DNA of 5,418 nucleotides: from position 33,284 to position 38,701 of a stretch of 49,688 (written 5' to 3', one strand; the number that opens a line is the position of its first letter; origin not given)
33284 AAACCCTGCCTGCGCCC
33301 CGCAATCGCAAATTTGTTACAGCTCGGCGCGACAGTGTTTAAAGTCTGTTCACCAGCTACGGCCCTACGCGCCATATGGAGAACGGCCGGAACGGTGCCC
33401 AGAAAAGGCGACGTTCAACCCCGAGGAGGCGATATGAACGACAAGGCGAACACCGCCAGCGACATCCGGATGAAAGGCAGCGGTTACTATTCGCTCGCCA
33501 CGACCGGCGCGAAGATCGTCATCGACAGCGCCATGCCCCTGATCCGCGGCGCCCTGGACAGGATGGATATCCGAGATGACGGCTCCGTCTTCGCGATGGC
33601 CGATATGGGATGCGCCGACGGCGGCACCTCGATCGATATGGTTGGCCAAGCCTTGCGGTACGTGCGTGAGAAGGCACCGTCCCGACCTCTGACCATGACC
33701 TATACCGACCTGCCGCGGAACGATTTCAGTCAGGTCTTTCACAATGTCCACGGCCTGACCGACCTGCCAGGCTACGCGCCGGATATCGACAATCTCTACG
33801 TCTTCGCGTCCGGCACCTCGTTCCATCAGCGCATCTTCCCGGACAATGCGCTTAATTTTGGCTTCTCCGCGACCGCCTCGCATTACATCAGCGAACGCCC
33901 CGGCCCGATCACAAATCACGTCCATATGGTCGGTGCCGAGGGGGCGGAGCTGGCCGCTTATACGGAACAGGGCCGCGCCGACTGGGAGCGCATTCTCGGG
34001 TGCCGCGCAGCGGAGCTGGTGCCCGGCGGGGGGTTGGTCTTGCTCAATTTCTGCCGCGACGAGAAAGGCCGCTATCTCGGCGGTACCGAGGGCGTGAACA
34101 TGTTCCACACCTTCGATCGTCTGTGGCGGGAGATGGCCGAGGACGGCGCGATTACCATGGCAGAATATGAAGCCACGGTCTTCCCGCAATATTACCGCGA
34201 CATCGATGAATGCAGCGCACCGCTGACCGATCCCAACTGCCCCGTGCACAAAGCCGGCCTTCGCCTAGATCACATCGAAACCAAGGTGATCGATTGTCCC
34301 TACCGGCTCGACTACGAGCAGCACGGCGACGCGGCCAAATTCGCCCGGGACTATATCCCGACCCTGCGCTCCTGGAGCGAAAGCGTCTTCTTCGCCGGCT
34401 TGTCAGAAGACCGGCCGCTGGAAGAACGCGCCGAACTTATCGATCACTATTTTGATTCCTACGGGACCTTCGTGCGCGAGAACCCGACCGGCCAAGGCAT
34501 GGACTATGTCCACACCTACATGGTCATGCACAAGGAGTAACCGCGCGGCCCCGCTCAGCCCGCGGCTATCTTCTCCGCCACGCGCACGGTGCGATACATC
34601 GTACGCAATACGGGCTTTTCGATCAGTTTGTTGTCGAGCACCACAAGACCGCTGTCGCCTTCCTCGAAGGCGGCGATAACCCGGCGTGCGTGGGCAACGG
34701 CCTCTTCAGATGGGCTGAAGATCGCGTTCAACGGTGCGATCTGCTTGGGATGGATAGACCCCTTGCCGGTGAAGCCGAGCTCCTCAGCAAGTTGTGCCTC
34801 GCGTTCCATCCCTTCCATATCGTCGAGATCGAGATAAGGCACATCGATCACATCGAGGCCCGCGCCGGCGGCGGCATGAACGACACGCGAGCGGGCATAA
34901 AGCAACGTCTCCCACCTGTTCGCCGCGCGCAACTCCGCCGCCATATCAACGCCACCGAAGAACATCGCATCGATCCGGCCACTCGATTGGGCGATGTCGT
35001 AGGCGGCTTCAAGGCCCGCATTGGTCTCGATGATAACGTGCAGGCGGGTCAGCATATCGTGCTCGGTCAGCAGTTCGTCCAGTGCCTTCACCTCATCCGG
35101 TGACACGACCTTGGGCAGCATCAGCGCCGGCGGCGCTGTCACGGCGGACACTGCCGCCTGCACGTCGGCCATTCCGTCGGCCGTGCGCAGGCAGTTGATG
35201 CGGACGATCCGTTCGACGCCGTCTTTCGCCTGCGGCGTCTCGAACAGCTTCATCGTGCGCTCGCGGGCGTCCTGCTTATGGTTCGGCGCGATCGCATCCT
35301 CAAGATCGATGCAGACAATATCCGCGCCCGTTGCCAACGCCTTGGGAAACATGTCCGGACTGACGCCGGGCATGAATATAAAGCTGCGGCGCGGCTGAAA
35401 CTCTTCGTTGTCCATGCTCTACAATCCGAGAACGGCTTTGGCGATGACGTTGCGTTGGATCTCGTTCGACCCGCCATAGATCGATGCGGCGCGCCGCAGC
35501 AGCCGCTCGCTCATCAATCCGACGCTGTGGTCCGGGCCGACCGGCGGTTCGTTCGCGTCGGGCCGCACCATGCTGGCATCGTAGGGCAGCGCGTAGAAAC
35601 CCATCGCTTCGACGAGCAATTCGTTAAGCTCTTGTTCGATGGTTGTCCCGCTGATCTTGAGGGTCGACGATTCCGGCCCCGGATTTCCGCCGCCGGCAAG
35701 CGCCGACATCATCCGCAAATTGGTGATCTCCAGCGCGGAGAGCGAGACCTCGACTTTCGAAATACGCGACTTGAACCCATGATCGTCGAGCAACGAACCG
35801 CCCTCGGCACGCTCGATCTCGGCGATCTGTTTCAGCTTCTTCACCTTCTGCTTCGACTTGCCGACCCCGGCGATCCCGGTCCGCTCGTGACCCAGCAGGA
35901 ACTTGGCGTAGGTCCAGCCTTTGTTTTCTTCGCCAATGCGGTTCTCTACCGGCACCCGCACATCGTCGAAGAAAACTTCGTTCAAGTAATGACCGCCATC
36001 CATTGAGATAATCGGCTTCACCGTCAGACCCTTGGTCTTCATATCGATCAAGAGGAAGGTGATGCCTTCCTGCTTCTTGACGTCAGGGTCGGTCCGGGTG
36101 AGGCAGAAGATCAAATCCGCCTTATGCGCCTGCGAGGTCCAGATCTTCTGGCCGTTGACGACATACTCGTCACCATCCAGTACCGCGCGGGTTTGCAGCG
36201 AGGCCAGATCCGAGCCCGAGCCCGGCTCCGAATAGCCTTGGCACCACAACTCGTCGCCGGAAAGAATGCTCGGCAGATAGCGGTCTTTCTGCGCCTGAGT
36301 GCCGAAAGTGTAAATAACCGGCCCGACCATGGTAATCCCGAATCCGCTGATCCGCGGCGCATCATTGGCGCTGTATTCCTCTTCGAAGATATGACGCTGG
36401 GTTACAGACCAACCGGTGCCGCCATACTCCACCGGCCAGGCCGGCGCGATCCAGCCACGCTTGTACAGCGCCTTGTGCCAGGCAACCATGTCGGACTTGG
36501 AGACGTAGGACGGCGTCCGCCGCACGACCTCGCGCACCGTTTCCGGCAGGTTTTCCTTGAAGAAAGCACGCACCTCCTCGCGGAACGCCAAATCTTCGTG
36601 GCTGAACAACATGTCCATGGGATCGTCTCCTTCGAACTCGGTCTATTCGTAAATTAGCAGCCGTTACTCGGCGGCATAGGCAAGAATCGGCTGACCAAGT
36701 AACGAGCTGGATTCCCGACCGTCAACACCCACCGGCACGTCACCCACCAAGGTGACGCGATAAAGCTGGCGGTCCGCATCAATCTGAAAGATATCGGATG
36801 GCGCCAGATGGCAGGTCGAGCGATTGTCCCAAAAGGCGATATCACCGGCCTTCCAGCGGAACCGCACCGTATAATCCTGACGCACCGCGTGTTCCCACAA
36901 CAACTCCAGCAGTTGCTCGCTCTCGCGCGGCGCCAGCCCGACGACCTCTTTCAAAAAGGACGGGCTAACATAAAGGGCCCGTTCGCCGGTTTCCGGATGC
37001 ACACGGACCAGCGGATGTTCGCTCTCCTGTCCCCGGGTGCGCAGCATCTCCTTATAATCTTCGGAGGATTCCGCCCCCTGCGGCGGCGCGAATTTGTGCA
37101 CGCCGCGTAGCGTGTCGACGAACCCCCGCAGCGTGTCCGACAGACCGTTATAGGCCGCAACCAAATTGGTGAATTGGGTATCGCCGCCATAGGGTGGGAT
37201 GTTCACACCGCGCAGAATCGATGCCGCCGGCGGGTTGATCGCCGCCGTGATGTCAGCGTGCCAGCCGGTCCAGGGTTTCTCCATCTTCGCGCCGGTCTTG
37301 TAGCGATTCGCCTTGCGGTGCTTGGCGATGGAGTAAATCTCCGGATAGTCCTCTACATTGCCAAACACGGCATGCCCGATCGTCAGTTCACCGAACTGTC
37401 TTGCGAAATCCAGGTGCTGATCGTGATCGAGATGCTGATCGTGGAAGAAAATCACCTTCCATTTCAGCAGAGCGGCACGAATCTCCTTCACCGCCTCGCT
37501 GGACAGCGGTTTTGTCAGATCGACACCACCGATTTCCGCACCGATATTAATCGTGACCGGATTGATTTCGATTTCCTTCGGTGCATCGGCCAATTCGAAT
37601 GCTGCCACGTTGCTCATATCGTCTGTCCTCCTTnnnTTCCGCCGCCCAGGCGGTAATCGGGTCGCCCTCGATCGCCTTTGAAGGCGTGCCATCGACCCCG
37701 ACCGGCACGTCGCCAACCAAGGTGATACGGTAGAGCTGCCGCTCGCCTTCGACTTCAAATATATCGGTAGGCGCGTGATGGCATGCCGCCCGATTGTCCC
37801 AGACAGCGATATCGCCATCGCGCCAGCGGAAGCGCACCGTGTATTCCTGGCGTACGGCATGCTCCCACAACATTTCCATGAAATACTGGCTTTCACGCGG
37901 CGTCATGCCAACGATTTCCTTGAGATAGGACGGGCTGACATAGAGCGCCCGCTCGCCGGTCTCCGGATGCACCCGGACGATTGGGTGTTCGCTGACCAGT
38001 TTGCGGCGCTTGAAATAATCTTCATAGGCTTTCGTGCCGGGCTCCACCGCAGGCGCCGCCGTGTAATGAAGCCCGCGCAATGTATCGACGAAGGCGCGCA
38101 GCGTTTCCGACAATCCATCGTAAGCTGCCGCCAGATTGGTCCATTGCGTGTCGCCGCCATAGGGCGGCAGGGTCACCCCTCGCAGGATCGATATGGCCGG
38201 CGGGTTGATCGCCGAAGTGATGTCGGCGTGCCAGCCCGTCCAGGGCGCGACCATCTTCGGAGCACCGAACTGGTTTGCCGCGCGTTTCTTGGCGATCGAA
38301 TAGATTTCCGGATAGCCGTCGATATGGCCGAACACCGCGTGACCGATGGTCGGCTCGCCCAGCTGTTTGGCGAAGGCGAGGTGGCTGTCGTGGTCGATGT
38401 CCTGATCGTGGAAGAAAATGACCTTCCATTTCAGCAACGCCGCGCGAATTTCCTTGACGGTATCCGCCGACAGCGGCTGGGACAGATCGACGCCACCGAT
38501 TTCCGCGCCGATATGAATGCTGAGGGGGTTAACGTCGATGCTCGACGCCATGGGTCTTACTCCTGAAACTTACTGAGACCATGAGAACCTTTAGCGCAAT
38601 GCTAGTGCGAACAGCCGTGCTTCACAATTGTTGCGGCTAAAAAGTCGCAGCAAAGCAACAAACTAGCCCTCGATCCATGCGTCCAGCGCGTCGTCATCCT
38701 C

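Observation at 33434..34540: Bacterial homologue of plant SABATH (salicylate/jasmonate-type) carboxyl methyltransferases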

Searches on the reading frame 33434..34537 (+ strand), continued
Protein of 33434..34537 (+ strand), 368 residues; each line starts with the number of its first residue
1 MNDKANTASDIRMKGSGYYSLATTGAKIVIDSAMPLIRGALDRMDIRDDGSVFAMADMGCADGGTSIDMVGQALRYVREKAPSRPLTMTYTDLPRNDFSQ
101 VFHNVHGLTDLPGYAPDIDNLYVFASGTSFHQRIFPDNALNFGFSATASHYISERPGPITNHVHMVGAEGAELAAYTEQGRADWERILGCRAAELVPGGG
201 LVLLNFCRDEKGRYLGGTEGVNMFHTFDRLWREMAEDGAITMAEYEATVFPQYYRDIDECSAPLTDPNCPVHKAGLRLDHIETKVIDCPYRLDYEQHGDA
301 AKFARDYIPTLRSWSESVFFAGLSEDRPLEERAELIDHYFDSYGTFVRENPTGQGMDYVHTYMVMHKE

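Call 63: find_encoding_contigs(protein=P0385, flank=7000, max_places=3)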
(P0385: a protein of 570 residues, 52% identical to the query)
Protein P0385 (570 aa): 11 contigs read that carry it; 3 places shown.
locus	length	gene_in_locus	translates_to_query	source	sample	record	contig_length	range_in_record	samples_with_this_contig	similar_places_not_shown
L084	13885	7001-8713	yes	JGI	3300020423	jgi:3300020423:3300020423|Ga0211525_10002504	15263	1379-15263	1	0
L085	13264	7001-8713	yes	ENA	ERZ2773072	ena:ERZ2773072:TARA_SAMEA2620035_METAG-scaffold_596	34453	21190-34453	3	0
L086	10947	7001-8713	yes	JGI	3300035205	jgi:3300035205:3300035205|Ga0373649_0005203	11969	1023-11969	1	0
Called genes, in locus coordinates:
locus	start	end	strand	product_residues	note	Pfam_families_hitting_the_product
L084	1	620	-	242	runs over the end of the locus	PF01738:DLH, PF12146:Hydrolase_4 (faint), PF00326:Peptidase_S9 (faint)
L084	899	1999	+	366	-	PF00005:ABC_tran, PF08402:TOBE_2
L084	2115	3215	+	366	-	PF01547:SBP_bac_1, PF13416:SBP_bac_8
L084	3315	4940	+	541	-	PF00528:BPD_transp_1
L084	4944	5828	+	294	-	PF00528:BPD_transp_1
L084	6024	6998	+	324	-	PF01244:Peptidase_M19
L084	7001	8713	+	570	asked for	-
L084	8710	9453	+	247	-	PF12525:DUF3726 (weak)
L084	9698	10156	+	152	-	PF00156:Pribosyltran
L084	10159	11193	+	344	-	PF00478:IMPDH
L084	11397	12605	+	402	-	PF01321:Creatinase_N, PF00557:Peptidase_M24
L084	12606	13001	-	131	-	-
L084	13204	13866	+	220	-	PF00005:ABC_tran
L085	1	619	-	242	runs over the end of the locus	PF01738:DLH, PF12146:Hydrolase_4 (faint), PF00326:Peptidase_S9 (faint)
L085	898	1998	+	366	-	PF00005:ABC_tran, PF08402:TOBE_2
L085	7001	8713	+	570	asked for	-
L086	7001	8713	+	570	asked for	-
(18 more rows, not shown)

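Call 64: find_encoding_contigs(protein=P0323, flank=7000, max_places=1)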
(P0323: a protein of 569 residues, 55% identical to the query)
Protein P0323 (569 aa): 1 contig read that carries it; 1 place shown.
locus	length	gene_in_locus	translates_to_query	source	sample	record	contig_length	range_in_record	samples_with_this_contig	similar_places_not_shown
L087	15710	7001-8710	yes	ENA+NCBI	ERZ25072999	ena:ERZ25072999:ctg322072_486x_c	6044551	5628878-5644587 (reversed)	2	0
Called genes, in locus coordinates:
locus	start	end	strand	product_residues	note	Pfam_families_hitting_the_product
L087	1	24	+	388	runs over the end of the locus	PF04392:ABC_sub_bind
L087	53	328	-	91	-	-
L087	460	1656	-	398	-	-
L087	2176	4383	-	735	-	PF02743:dCache_1, PF22673:MCP-like_PDC_1, PF00211:Guanylate_cyc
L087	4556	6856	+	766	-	-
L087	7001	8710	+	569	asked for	-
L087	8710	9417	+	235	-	PF12525:DUF3726 (weak)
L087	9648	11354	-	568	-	PF00732:GMC_oxred_N, PF05199:GMC_oxred_C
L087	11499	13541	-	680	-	PF00724:Oxidored_FMN, PF07992:Pyr_redox_2, PF00070:Pyr_redox (weak), PF03486:HI0933_like (weak), PF13450:NAD_binding_8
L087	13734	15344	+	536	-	PF01019:G_glu_transpept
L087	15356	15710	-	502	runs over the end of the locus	PF04715:, PF00425:Chorismate_bind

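Call 66: find_encoding_contigs(protein=P0165, flank=7000, max_places=2)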
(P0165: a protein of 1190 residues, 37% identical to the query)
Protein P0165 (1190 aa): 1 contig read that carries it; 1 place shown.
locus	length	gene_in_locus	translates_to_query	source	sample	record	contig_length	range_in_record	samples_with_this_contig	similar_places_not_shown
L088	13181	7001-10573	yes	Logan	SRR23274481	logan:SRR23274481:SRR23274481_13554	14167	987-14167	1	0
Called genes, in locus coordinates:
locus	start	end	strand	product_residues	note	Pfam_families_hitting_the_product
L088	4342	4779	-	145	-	-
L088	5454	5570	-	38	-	-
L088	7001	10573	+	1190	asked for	PF13450:NAD_binding_8 (faint), PF00208:ELFV_dehydrog, PF01266:DAO, PF03492:Methyltransf_7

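Call 67: find_encoding_contigs(protein=P0131, flank=7000, max_places=3)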
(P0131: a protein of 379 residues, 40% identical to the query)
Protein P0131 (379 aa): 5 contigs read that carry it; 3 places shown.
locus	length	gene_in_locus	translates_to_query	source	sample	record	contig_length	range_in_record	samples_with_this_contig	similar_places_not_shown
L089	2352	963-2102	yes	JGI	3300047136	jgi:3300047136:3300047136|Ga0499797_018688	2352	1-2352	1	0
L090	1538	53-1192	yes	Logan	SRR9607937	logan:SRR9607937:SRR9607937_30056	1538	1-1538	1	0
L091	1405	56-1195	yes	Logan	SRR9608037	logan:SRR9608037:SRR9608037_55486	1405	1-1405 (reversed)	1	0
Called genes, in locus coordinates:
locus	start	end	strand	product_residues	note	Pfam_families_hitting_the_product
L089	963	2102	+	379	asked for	PF03492:Methyltransf_7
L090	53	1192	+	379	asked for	PF03492:Methyltransf_7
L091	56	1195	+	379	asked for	PF03492:Methyltransf_7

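Call 69: find_encoding_contigs(protein=P0121, flank=7000, max_places=3)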
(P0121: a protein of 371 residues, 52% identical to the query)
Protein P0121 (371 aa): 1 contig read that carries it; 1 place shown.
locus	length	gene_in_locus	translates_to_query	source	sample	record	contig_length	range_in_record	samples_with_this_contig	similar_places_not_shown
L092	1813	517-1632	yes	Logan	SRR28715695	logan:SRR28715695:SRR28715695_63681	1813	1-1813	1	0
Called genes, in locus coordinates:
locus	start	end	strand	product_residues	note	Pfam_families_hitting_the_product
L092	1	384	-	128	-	?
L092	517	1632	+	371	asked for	PF03492:Methyltransf_7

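Call 70: find_encoding_contigs(protein=P0122, flank=7000, max_places=3)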
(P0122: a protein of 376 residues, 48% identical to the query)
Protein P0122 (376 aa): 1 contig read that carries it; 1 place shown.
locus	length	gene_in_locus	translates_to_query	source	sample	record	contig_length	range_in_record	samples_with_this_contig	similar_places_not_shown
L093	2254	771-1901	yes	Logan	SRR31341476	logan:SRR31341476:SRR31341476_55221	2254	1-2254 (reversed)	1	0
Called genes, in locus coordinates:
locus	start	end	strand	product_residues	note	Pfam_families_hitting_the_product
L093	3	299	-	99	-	?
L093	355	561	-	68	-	-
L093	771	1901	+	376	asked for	PF03492:Methyltransf_7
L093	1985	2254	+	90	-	?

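Call 71: predict_structure(alignment_id=A3)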
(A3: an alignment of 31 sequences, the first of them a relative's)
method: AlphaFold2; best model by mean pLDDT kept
length: 557 residues; sequences in the alignment: 31
mean_pLDDT: 84.3   pTM: 0.88
mean pLDDT of the five models: 84.3, 83.4, 82.5, 81.7, 78.7
residues with pLDDT >= 90: 279; 70-90: 183; 50-70: 72; < 50: 23
segments of 3 or more residues with pLDDT < 50: 1-3, 90-95, 178-185
pLDDT, mean of each block of 10 residues (from residue 1): 59 92 88 92 94 95 96 95 70 60 93 91 65 84 90 97 89 59 53 80 91 96 97 95 69 66 92 96 96 94 84 92 94 95 96 96 94 83 88 93 85 78 59 76 70 91 95 91 88 80 71 84 59 84 79 78
secondary structure, 60 per line:
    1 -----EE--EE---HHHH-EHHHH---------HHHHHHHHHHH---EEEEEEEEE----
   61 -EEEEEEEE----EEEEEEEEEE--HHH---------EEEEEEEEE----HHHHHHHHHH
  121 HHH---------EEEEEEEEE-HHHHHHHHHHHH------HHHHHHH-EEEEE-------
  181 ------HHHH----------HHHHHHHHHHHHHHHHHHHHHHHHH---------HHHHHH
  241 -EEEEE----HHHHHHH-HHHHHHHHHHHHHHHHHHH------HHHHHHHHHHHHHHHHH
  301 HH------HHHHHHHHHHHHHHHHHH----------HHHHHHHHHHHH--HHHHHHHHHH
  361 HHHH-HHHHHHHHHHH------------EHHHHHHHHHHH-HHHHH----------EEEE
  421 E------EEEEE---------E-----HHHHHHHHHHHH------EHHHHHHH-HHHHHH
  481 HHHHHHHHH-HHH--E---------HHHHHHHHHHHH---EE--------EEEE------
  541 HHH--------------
elements in order: H15-18 H21-24 H34-44 E48-56 E62-69 E74-83 E98-106 H111-123 E133-141 H143-154 H161-167 E169-173 H187-190 H201-225 H235-240 E242-246 H251-257 H259-277 H284-302 H309-326 H337-348 H351-364 H366-376 H390-400 H402-406 E417-421 E428-432 H448-459 H467-473 H475-489 H506-517 E531-534

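Call 73: fold_search(model_id=the predicted structure, library=pdb)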
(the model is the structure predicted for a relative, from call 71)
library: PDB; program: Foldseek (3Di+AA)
matches with E <= 10: 90; with E <= 0.001: 0
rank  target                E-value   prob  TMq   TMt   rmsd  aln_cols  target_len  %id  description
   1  8q72_A                1.4e-01  0.08  0.10  0.08  56.9       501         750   10  E. coli plasmid-borne JetABCD(E248A) core in a cleavage-competent state (released 2024-01-31)
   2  8dk2_C                3.1e-01  0.04  0.09  0.07  54.2       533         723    9  CryoEM structure of Pseudomonas aeruginosa PA14 JetABC in an unclamped state trapped in ATP dependent dimeric form (released 2022-10-05)
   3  9qxu_A                3.7e-01  0.06  0.10  0.08  54.9       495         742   10  JetABC DNA loaded state monomer (open) (released 2025-10-01)
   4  9qxt_A                3.9e-01  0.04  0.09  0.07  48.8       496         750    9  E. coli JetABC dimer in the DNA boarding-holding state (released 2025-10-01)
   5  9qxx_A                5.7e-01  0.04  0.09  0.07  55.1       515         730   10  JetABC DNA loaded state dimer (released 2025-10-01)
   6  5a60                  7.2e-01  0.03  0.09  0.11  22.4       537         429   10  Crystal structure of full-length E. coli ygiF in complex with tripolyphosphate and two magnesium ions (released 2015-08-05)
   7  8as8_A                8.3e-01  0.05  0.10  0.10  30.6       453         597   10  E. coli Wadjet JetABC monomer (released 2022-12-14)
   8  7rtt_B                8.3e-01  0.04  0.07  0.10  31.8       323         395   10  Cryo-EM structure of a TTYH2 cis-dimer (released 2021-08-25)
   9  9qxu_B                9.2e-01  0.02  0.09  0.07  54.6       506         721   12  JetABC DNA loaded state monomer (open) (released 2025-10-01)
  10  3fbv_I                1.0e+00  0.02  0.08  0.09  21.4       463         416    6  Crystal structure of the oligomer formed by the kinase-ribonuclease domain of Ire1 (released 2008-12-16)
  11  8t8f_D                1.1e+00  0.02  0.06  0.07  23.2       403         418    9  Smc5/6 8mer (released 2023-11-15)
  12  1q5n                  1.1e+00  0.02  0.08  0.10  22.1       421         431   11  Crystal Structure of beta-carboxy-cis,cis-muconate cycloisomerase (CMLE) from Acinetobacter calcoaceticus sp. ADP1 (released 2003-08-19)
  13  8dk1_C                1.2e+00  0.03  0.09  0.10  27.7       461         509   10  CryoEM structure of JetABC (head construct) from Pseudomonas aeruginosa PA14 (released 2022-10-05)
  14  7yzp_C                1.3e+00  0.02  0.07  0.09  29.8       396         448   11  Hairpin-bound state of the E. coli Mre11-Rad50 (SbcCD) head complex bound to ADP and a DNA hairpin (released 2022-08-17)
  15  8dk2_D                1.3e+00  0.02  0.08  0.07  54.4       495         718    9  CryoEM structure of Pseudomonas aeruginosa PA14 JetABC in an unclamped state trapped in ATP dependent dimeric form (released 2022-10-05)
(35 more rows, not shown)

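Call 80: list_cluster_members(proteins=[P0138, P0141, P0146, P0149, P0152, P0164, P0167, P0172, P0129, P0135])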
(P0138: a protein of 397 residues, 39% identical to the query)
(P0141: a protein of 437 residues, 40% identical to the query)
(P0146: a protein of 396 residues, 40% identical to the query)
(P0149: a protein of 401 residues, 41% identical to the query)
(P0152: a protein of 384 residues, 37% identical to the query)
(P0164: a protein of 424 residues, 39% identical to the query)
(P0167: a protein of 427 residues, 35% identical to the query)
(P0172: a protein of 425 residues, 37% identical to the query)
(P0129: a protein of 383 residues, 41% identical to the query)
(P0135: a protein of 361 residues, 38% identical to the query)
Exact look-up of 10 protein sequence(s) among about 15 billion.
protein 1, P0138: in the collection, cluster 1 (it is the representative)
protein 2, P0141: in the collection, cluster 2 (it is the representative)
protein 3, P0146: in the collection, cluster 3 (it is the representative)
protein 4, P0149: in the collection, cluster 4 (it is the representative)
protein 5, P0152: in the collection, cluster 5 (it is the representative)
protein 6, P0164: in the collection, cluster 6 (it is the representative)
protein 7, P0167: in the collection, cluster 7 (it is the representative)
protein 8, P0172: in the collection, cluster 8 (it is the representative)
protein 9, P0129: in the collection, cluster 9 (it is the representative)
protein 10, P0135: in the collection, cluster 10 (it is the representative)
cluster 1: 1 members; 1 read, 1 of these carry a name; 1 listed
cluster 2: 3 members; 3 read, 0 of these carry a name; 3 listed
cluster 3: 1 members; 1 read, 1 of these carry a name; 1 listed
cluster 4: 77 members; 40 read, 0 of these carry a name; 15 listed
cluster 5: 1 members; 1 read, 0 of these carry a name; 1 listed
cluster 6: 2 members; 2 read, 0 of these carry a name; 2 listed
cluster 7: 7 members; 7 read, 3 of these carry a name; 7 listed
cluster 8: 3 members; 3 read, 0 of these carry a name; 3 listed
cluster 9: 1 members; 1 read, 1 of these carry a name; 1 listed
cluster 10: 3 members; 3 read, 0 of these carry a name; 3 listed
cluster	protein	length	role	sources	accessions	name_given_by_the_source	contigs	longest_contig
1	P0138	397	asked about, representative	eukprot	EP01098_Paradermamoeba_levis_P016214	TRINITY_DN8627_c0_g1_i1.p1 TRINITY_DN8627_c0_g1~~TRINITY_DN8627_c0_g1_i1.p1 ORF ...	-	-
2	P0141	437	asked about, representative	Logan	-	-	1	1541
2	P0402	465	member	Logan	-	-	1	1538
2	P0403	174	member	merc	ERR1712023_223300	-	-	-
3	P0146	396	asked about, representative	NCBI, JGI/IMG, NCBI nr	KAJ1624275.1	S-adenosyl-L-methionine-dependent methyltransferase [Pavlovales sp. CCMP2436]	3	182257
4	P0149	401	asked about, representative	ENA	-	-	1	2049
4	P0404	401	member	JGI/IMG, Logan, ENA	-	-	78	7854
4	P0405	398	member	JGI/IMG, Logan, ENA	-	-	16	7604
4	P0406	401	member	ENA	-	-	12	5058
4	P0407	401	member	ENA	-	-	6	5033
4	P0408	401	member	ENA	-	-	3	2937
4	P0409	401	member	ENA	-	-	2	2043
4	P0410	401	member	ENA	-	-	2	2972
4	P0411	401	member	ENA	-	-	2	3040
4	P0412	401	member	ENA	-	-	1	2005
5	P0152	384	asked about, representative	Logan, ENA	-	-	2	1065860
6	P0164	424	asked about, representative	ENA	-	-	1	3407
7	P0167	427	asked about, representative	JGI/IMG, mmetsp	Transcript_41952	Transcript_41952/g.47678 ORF Transcript_41952/g.47678 Transcript_41952/m.47678 ...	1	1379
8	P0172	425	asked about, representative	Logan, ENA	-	-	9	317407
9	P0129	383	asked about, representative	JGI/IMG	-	hypothetical protein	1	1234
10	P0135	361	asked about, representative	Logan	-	-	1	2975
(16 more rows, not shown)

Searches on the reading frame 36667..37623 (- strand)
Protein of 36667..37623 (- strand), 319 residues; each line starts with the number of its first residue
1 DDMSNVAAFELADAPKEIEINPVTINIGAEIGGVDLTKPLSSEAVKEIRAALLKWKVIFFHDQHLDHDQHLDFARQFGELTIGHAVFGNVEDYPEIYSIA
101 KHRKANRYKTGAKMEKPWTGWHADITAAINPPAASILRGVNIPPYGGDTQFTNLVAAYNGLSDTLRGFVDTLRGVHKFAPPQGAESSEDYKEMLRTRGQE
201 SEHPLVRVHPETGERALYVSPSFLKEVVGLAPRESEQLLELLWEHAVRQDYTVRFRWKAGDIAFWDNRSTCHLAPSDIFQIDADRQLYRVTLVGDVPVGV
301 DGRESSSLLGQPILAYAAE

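Call 8: search_protein_families(library=pfam, proteins=[window:36667-37623:-], max_evalue=0.001)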
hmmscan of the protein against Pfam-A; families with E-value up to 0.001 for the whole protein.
window:36667-37623:- (319 aa): 1 family
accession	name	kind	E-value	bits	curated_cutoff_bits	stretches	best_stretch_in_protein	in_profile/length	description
PF02668.22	TauD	-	1.3e-62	212.6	27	1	20-290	2-266/267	Taurine catabolism dioxygenase TauD, TfdA family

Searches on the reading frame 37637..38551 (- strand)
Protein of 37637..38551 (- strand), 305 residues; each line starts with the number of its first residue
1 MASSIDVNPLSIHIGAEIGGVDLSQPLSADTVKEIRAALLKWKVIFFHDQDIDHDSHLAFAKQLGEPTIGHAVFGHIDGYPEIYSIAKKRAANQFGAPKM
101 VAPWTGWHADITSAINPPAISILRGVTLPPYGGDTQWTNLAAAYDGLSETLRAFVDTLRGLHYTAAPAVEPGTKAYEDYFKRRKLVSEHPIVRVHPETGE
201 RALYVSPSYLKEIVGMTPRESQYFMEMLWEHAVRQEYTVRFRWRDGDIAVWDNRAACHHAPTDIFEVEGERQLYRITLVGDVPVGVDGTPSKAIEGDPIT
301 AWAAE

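Call 8: search_protein_families(library=pfam, proteins=[window:37637-38551:-], max_evalue=0.001)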
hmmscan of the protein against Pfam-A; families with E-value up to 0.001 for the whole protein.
window:37637-38551:- (305 aa): 1 family
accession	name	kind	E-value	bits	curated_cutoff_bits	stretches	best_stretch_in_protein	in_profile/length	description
PF02668.22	TauD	-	2.2e-60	205.2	27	1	7-277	2-267/267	Taurine catabolism dioxygenase TauD, TfdA family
